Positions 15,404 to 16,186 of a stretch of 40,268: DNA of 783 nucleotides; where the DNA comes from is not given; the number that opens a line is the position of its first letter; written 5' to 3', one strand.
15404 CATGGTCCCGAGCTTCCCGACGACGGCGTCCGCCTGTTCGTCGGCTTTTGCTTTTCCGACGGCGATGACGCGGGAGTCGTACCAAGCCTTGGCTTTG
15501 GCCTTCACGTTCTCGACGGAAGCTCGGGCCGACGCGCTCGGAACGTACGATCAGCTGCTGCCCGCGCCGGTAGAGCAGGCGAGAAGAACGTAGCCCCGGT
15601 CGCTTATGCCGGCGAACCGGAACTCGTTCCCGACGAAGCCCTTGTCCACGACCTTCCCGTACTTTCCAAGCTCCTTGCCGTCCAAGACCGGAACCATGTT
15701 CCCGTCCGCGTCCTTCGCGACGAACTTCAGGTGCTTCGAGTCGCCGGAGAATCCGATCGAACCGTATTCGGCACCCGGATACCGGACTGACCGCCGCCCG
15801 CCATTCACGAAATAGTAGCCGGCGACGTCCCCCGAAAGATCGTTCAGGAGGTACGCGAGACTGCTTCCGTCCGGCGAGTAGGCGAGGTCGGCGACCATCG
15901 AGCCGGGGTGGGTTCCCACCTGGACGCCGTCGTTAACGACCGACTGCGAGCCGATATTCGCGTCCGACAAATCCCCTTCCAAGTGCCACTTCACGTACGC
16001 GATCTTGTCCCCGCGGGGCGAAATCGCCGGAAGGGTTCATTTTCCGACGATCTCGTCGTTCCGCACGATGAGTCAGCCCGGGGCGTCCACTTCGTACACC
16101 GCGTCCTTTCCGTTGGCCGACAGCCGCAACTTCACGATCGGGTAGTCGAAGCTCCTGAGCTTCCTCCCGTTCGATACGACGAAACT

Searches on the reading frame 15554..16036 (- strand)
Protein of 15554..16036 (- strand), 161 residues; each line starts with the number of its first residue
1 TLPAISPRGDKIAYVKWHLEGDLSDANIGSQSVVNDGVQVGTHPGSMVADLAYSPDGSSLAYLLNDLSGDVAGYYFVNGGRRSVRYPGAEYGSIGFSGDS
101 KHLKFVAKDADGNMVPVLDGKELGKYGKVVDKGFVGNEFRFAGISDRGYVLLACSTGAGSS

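Call 75: search_protein_representatives(protein=window:15554-16036:-)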
Query: 161 residues. Proteins with E-value up to 0.001 (for the whole library): 2281; up to 1e-10: 309; up to 1e-30: 1. The best 150 are listed.
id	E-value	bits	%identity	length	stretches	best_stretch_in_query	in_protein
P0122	1.2e-86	304.9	99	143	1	19-161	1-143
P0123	1.0e-23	100.2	36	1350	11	39-135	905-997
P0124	2.4e-22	95.8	37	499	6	32-118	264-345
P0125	4.0e-22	95.0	35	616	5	16-123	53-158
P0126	3.8e-20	88.6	33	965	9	26-128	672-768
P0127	7.7e-20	87.6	37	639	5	45-159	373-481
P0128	1.2e-19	87.1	35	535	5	6-124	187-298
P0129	1.9e-19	86.3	35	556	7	41-133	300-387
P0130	5.1e-19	84.9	38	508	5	44-138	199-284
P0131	2.3e-18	82.8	39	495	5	24-127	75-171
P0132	4.6e-18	81.8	36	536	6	51-129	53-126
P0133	5.5e-18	81.6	32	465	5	42-136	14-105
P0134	8.8e-18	80.9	36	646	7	51-138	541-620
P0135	8.8e-18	80.9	36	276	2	2-155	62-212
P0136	1.1e-17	80.6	34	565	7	5-128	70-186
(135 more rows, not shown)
